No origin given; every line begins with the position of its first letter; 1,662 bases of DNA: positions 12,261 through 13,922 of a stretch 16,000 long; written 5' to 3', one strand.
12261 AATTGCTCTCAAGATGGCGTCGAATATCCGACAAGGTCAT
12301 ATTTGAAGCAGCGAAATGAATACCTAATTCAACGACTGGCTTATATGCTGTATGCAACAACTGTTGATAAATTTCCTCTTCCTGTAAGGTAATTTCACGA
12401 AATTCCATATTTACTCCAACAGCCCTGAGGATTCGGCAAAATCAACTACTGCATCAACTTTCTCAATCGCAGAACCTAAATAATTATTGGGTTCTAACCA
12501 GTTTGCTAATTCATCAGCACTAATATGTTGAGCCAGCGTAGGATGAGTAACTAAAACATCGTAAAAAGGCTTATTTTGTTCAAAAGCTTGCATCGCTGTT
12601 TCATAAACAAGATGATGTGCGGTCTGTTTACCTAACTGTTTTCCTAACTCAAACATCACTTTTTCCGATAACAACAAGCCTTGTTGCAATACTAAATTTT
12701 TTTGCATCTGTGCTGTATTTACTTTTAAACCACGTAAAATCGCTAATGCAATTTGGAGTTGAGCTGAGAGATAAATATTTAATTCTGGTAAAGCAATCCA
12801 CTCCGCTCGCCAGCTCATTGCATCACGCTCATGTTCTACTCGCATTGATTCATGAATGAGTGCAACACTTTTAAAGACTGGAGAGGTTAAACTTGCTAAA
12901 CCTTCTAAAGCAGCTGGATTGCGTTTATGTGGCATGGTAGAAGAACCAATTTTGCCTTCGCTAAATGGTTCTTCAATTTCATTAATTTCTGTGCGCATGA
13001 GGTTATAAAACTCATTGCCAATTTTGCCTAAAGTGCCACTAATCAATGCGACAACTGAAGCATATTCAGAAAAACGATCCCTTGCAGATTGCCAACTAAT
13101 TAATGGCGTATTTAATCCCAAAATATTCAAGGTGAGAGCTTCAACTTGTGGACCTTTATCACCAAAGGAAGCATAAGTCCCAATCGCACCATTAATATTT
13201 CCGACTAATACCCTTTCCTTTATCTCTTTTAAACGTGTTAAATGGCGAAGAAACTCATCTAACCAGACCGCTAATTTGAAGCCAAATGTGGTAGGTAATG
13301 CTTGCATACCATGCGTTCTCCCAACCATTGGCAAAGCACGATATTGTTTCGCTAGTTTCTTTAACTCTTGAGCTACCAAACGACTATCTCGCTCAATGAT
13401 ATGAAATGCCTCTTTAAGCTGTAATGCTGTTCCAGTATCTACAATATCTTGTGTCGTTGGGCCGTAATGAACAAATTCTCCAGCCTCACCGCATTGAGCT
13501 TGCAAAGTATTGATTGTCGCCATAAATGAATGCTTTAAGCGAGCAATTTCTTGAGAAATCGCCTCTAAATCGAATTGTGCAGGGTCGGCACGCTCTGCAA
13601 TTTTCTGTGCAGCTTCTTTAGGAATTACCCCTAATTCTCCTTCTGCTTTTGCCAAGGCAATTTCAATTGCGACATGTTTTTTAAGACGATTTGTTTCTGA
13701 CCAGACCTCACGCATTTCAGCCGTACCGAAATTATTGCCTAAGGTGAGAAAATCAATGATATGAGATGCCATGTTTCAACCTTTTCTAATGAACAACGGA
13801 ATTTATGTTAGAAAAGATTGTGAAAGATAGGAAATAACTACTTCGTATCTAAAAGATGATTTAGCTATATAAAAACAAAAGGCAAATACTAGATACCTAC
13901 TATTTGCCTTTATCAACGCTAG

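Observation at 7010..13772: Seven-gene operon matching the yxe-type S-(2-succino)cysteine / S-substituted-cysteine salvage module in its lyase variant, in a Pasteurellaceae chromosome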

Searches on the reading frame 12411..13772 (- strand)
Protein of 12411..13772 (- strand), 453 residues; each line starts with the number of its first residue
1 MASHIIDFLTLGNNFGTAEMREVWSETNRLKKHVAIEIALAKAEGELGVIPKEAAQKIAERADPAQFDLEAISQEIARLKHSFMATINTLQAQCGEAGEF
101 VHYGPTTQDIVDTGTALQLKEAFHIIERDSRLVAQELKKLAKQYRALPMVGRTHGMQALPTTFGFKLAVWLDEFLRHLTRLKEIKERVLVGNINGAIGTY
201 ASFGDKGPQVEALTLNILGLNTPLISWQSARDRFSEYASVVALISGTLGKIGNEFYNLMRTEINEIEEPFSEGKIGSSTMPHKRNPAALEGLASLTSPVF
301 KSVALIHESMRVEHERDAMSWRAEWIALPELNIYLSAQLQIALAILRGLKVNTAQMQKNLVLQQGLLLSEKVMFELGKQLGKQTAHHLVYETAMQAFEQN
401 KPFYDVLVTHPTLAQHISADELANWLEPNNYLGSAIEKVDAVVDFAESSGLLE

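Call 4: search_protein_families(library=pfam, proteins=[window:12411-13772:-])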
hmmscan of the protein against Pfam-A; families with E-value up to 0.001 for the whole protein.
window:12411-13772:- (453 aa): 2 families
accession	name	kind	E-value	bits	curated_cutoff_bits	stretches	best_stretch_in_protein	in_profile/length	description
PF00206.25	Lyase_1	-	8.7e-48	163.8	27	1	18-296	8-307/312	Lyase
PF10397.14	ADSL_C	-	1.8e-18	67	32.7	1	365-442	1-79/79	Adenylosuccinate lyase C-terminus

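Call 5: search_protein_families(library=ncbifam, proteins=[window:12411-13772:-])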
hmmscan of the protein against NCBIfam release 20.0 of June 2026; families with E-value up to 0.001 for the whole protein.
window:12411-13772:- (453 aa): 18 families
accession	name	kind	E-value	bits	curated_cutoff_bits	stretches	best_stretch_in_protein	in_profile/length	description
NF006500.1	PRK08937.2-4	subfamily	1.4e-142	475.7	626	1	3-445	2-445/448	adenylosuccinate lyase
NF052536.2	CoM_syn_XcbD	exception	2.1e-134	448.6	600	1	3-443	2-443/443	3-sulfopropionylcysteine synthase XcbD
NF006554.0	PRK09053.1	equivalog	1.7e-121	406.2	595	1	12-446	10-448/453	3-carboxy-cis,cis-muconate cycloisomerase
TIGR00928.1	purB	equivalog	1.7e-117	392.8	326.2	1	15-443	5-436/436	adenylosuccinate lyase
TIGR02426.1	protocat_pcaB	equivalog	7.3e-83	278.3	355.75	1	13-349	4-338/338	3-carboxy-cis,cis-muconate cycloisomerase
NF052556.1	NtrsucLyaStm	equivalog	1.3e-82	278.2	650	1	25-443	32-464/466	nitrosuccinate lyase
NF004631.0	PRK05975.1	equivalog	1.4e-61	208.5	371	1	10-349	10-345/352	3-carboxy-cis,cis-muconate cycloisomerase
NF006764.0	PRK09285.1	equivalog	2.1e-30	105.5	446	1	70-441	80-454/456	adenylosuccinate lyase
TIGR00838.1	argH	equivalog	4.9e-19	68.7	279.5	1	32-428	30-425/455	argininosuccinate lyase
NF008964.0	PRK12308.1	equivalog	1.2e-15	56.9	657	1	37-417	37-416/624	argininosuccinate lyase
NF008909.0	PRK12273.1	subfamily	4.1e-14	52.3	510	1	104-434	140-464/474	aspartate ammonia-lyase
NF002563.0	PRK02186.1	subfamily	1.3e-09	36.9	625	1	33-360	441-768/890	argininosuccinate lyase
TIGR00979.1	fumC_II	equivalog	3.2e-08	32.8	664.75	1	134-374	165-411/458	class II fumarate hydratase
NF052535.1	CoM_syn_XcbC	exception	8.3e-08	31.4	575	1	34-442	40-440/495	2-phosphosulfolactate phosphatase XcbC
NF005218.0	PRK06705.1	equivalog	1.1e-06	27.7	883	1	102-299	111-306/502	argininosuccinate lyase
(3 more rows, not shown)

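Call 14: find_encoding_contigs(protein=window:12411-13772:-, flank=10000, max_places=6)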
Protein window:12411-13772:- (453 aa): no gene with exactly this product is on record in the collection.

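Call 17: find_homologous_proteins(query=window:12411-13772:-)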
Query window:12411-13772:- (453 aa): 7923 proteins with E <= 0.001 among 8000 candidates; the best 120 are listed.
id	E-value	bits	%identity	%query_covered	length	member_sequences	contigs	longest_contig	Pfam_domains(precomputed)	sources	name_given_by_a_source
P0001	6.8e-296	999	100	100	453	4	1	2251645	PF10397.15,PF00206.26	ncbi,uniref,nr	ncbi:adenylosuccinate lyase [Actinobacillus indolicus]|uniref:Adenylosuccinate lyase n=1 Tax=Actinob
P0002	1.1e-244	830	81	100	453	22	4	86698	PF10397.15,PF00206.26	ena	-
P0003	1.8e-243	826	81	100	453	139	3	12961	PF10397.15,PF00206.26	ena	-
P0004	2.2e-242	823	79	100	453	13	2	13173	PF10397.15,PF00206.26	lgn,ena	-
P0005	3.7e-242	822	81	100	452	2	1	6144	PF10397.15,PF00206.26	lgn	-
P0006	5.2e-242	821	81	100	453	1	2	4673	PF10397.15,PF00206.26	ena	-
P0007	1.8e-241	820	81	100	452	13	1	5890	PF10397.15,PF00206.26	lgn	-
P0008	9.7e-241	817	79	100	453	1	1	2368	PF10397.15,PF00206.26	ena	-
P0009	1.0e-239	814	80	100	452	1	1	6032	PF10397.15,PF00206.26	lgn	-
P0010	3.9e-239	812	80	100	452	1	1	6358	PF10397.15,PF00206.26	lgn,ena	-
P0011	8.4e-239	811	80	100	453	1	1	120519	PF10397.15,PF00206.26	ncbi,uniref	ncbi:adenylosuccinate lyase [Lonepinella sp. BR2357]|uniref:adenylosuccinate lyase n=1 Tax=Lonepinel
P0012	7.7e-238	808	79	100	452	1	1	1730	PF10397.15,PF00206.26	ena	-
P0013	1.6e-237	807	80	100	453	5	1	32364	PF10397.15,PF00206.26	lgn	-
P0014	2.7e-235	799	79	100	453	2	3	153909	PF10397.15,PF00206.26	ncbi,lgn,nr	ncbi:MAG: adenylosuccinate lyase [Pasteurellaceae bacterium]|nr:adenylosuccinate lyase [Pasteurellac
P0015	2.1e-233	793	78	100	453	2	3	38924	PF10397.15,PF00206.26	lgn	-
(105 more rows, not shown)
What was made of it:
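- Checked: The Pasteurellaceae origin is confirmed: the lyase is 100% identical to an Actinobacillus indolicus protein on a 2.25-Mb contig (call 17).
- NCBI names the protein adenylosuccinate lyase (call 17).
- Tried and rejected: Exact-sequence lookup of the window lyase in the contig index found nothing (call 14), although an identical NCBI protein exists (call 17).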

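Call 18: search_solved_structures(query=window:12411-13772:-, max_evalue=1e-20, show_alignments=1)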
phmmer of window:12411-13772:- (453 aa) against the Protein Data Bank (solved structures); distinct sequences matched with E-value up to 1e-20: 29.
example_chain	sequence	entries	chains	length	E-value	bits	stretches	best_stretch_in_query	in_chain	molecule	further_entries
9h4e_B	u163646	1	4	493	2.7e-91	310.1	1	10-444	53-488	Trans-aconitate decarboxylase 1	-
9h3i_D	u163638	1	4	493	3e-91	309.9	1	10-444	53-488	Trans-aconitate decarboxylase 1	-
9h4h_A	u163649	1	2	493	3.1e-91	309.9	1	10-444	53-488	Trans-aconitate decarboxylase 1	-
9xb2_A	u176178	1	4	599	5.1e-91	309.2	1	10-444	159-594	Ubiquitin-like protein SMT3,Trans-aconitate decarboxylase 1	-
9h4g_A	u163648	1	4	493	2.9e-90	306.7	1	10-444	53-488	Trans-aconitate decarboxylase 1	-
3c8t_A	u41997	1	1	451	1.5e-88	301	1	10-444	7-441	Fumarate lyase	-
1re5_A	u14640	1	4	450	5.6e-82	279.4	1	15-436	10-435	3-carboxy-cis,cis-muconate cycloisomerase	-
1q5n_A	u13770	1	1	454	1.8e-80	274.4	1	16-447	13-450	3-carboxy-cis,cis-muconate cycloisomerase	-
2x75_A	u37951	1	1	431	2e-72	248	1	15-434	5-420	ADENYLOSUCCINATE LYASE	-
1f1o_A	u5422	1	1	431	6.9e-72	246.2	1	15-433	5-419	ADENYLOSUCCINATE LYASE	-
2pfm_A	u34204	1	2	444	5.9e-69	236.5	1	15-423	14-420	Adenylosuccinate lyase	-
1c3u_A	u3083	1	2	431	7.4e-69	236.2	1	15-432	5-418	ADENYLOSUCCINATE LYASE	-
1c3c_A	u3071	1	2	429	8.4e-69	236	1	15-432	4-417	PROTEIN (ADENYLOSUCCINATE LYASE)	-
8jbd_A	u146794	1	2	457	4.9e-57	197.2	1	15-431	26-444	Adenylosuccinate lyase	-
5xny_A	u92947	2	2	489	1.7e-53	185.6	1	33-440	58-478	CreD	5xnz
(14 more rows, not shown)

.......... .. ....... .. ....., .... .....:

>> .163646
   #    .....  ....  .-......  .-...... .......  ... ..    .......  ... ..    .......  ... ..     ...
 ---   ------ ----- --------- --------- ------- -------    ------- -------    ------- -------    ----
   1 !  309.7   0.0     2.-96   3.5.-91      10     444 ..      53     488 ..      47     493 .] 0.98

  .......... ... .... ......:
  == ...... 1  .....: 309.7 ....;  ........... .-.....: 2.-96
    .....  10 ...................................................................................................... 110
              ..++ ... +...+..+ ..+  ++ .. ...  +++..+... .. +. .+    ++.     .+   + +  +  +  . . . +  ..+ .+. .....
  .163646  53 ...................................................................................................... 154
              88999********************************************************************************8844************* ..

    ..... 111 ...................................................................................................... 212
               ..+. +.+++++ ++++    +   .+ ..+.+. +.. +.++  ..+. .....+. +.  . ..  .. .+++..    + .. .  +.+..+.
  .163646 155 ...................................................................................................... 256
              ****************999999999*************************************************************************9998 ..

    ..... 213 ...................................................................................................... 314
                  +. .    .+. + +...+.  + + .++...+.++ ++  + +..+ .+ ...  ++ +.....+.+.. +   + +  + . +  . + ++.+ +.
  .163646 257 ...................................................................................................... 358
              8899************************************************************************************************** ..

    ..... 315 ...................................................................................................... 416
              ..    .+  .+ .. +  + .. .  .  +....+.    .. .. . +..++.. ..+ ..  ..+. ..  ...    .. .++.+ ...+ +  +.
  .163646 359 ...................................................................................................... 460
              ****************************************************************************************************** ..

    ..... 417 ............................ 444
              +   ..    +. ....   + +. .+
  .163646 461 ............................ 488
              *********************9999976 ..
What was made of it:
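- On S-(2-succino) lyase (2SL): Solved PurB, PcaB and Tad1 structures score <=310 bits (call 18).
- The best non-2SL solved structure scores 310 bits (call 18).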

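Call 23: find_related_loci(query=window:12411-13772:-, collection=genome_contigs, flank=10000)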
Query window:12411-13772:- (453 aa) in genome_contigs; peptide patterns used: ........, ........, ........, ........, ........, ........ (x = any residue, [..] = any of these).
302 stretches matched a pattern; 250 encode a relative of the query (tblastn E <= 1e-3); the best 80 are kept; 80 distinct loci.
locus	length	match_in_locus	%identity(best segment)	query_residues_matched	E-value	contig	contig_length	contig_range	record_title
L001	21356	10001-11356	79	1-452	0e+0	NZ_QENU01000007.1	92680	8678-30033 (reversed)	Pasteurella langaaensis DSM 22999 Ga0215636_107, whole genome shotgun sequence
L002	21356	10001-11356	77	1-452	0e+0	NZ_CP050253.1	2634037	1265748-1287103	Zophobihabitans entericus strain IPMB12 chromosome, complete genome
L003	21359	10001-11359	76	1-453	0e+0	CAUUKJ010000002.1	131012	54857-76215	MAG TPA_asm: uncultured Haemophilus sp. isolate ERR10228856_bin.26_MetaWRAP_v1.3_MAG genome assembly, contig: ERZ2165957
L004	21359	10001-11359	76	1-453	0e+0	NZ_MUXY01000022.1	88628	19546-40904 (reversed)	Haemophilus parahaemolyticus strain CCUG 3716 3716T_ctg_0000022, whole genome shotgun sequence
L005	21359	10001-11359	75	1-453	0e+0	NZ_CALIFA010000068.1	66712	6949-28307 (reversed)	MAG: Haemophilus parahaemolyticus isolate ERR1474568_bin.54_CONCOCT_v1.1_MAG ERZ651119.60, whole genome shotgun sequence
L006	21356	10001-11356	75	1-452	0e+0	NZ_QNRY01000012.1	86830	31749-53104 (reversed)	Brenneria salicis ATCC 15712 = DSM 30166 Ga0244580_112, whole genome shotgun sequence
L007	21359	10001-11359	79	1-453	0e+0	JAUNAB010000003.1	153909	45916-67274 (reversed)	MAG: Pasteurellaceae bacterium isolate S18M_Sa_7 NODE_38_length_153909_cov_125.117027, whole genome shotgun sequence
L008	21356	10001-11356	73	1-452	0e+0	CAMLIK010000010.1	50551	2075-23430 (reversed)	MAG: uncultured Gilliamella sp. isolate SRR17188281_bin.6_metawrap_v1.3.0_MAG genome assembly, contig: ERZ12636464_70, w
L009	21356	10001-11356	73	1-452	0e+0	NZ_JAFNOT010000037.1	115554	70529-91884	Gilliamella sp. B3781 B3781_Gilliamella_C847, whole genome shotgun sequence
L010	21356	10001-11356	74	1-452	0e+0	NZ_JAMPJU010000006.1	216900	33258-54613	Brenneria izbisi strain KBI 423 NODE_6_length_216900_cov_328.808936, whole genome shotgun sequence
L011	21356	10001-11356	73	1-452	0e+0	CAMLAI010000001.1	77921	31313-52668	MAG: uncultured Gilliamella sp. isolate SRR10914164_bin.6_metawrap_v1.3.0_MAG genome assembly, contig: ERZ12593055_35, w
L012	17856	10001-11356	74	1-452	0e+0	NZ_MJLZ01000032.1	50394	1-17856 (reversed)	Brenneria alni strain NCPPB 3934 BA_contig000032, whole genome shotgun sequence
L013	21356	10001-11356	74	1-452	0e+0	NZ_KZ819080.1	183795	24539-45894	Brenneria corticis strain CFCC 11842 scaffold10, whole genome shotgun sequence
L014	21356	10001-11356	73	1-452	0e+0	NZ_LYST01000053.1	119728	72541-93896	Gilliamella sp. wkB171 Gilliamella_apicola_wkB171_contig57, whole genome shotgun sequence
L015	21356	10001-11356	74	1-452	0e+0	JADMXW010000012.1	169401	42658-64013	Serratia marcescens strain 1001295B_180824_A7 NODE_12_length_169401_cov_31.5988, whole genome shotgun sequence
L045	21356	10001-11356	73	1-452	0e+0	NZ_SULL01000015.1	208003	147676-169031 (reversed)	Dickeya oryzae strain ZYY5 contig15, whole genome shotgun sequence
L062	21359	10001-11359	66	1-453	0e+0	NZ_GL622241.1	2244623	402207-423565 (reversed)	Enterococcus italicus DSM 15952 SCAFFOLD1, whole genome shotgun sequence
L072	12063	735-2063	59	1-443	6e-178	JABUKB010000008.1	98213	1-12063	Lysinibacillus odysseyi strain MF12 MF12_ctg008, whole genome shotgun sequence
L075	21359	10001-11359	77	1-453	0e+0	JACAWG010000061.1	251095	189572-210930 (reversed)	Aggregatibacter actinomycetemcomitans strain SL7469 895, whole genome shotgun sequence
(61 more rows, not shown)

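Call 49: search_protein_families(library=ncbifam, proteins=[L062:10001-11359:+, L045:10001-11356:+, L072:735-2063:+, L075:10001-11359:+], max_evalue=1e-60)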
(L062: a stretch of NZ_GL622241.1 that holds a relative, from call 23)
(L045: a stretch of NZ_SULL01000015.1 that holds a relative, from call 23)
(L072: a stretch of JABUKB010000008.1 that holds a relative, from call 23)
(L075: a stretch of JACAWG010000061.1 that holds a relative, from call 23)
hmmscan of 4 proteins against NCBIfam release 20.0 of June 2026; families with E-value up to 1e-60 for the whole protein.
L062:10001-11359:+ (453 aa): 7 families
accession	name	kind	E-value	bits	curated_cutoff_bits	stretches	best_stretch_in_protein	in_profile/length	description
NF006500.1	PRK08937.2-4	subfamily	4.7e-145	483.8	626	1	3-445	2-445/448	adenylosuccinate lyase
NF052536.2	CoM_syn_XcbD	exception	9.6e-135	449.7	600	1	3-443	2-443/443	3-sulfopropionylcysteine synthase XcbD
NF006554.0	PRK09053.1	equivalog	9.2e-120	400.5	595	1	11-448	9-450/453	3-carboxy-cis,cis-muconate cycloisomerase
TIGR00928.1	purB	equivalog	7.3e-110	367.7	326.2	1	15-442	5-435/436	adenylosuccinate lyase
TIGR02426.1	protocat_pcaB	equivalog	4.8e-87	292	355.75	1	12-349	3-338/338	3-carboxy-cis,cis-muconate cycloisomerase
NF052556.1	NtrsucLyaStm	equivalog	5.4e-73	246.4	650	1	22-444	29-465/466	nitrosuccinate lyase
NF004631.0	PRK05975.1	equivalog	5.4e-62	209.8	371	1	5-345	5-341/352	3-carboxy-cis,cis-muconate cycloisomerase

L045:10001-11356:+ (452 aa): 6 families
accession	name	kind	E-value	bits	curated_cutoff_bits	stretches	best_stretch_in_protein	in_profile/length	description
NF006500.1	PRK08937.2-4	subfamily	7.3e-145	483.2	626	1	3-444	2-444/448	adenylosuccinate lyase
NF052536.2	CoM_syn_XcbD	exception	1.8e-135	452.1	600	1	3-443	2-443/443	3-sulfopropionylcysteine synthase XcbD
NF006554.0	PRK09053.1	equivalog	2.4e-119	399.1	595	1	10-446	8-448/453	3-carboxy-cis,cis-muconate cycloisomerase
TIGR00928.1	purB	equivalog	1.1e-109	367.1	326.2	1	15-443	5-436/436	adenylosuccinate lyase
TIGR02426.1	protocat_pcaB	equivalog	7.2e-84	281.6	355.75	1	11-348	2-337/338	3-carboxy-cis,cis-muconate cycloisomerase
NF052556.1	NtrsucLyaStm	equivalog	2.4e-83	280.5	650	1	15-443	23-464/466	nitrosuccinate lyase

L072:735-2063:+ (443 aa): 6 families
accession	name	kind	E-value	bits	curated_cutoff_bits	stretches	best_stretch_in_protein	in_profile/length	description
NF006500.1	PRK08937.2-4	subfamily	1.3e-140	469.1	626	1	2-443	1-443/448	adenylosuccinate lyase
NF052536.2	CoM_syn_XcbD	exception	2.4e-132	441.8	600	1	4-443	3-443/443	3-sulfopropionylcysteine synthase XcbD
TIGR00928.1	purB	equivalog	7.2e-115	384.2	326.2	1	14-442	4-435/436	adenylosuccinate lyase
NF006554.0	PRK09053.1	equivalog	1.4e-112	376.9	595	1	9-443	7-445/453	3-carboxy-cis,cis-muconate cycloisomerase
TIGR02426.1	protocat_pcaB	equivalog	1.2e-84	284.2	355.75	1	11-348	2-337/338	3-carboxy-cis,cis-muconate cycloisomerase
NF052556.1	NtrsucLyaStm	equivalog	2.5e-77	260.7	650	1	21-440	28-461/466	nitrosuccinate lyase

L075:10001-11359:+ (453 aa): 6 families
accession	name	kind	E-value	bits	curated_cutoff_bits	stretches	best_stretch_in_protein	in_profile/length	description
NF006500.1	PRK08937.2-4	subfamily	6.4e-140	466.9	626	1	3-444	2-444/448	adenylosuccinate lyase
NF052536.2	CoM_syn_XcbD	exception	2.3e-134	448.5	600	1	3-443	2-443/443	3-sulfopropionylcysteine synthase XcbD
NF006554.0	PRK09053.1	equivalog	5.1e-120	401.3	595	1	11-446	9-448/453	3-carboxy-cis,cis-muconate cycloisomerase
TIGR00928.1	purB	equivalog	3.5e-115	385.3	326.2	1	15-442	5-435/436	adenylosuccinate lyase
TIGR02426.1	protocat_pcaB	equivalog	4.1e-84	282.4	355.75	1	13-349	4-338/338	3-carboxy-cis,cis-muconate cycloisomerase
NF052556.1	NtrsucLyaStm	equivalog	1.7e-81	274.4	650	1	16-443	24-464/466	nitrosuccinate lyase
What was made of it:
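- The E. italicus and Dickeya lyases give the same NCBIfam score pattern as the window lyase (calls 5, 49). The biochemically characterised E. italicus 2SL also exceeds that cut-off, at 368 bits (call 49), so the cut-off does not discriminate.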

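Call 62: search_protein_representatives(protein=window:12411-13772:-)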
Query: 453 residues. Proteins with E-value up to 0.001 (for the whole library): 11593; up to 1e-10: 5880; up to 1e-30: 1587. The best 150 are listed.
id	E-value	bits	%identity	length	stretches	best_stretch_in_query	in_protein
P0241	1.7e-127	442.6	50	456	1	4-443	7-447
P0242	3.2e-121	421.9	47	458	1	1-443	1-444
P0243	5.2e-121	421.2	47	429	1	20-443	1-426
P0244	1.1e-115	403.6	42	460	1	1-447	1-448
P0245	4.5e-114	398.4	45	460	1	15-443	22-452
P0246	6.2e-114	397.9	45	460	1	1-440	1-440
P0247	8.5e-114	397.4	43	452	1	4-442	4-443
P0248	1.4e-113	396.7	46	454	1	3-444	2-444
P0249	1.2e-112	393.6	63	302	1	117-413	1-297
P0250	2.8e-109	382.6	41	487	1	3-444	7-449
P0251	9.9e-109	380.8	42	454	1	2-444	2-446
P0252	2.4e-108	379.5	43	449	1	1-443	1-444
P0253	1.3e-107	377.0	42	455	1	1-440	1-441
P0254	1.8e-107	376.6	43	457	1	1-435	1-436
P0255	3.0e-106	372.6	44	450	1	7-444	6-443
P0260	2.1e-100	353.3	41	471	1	3-443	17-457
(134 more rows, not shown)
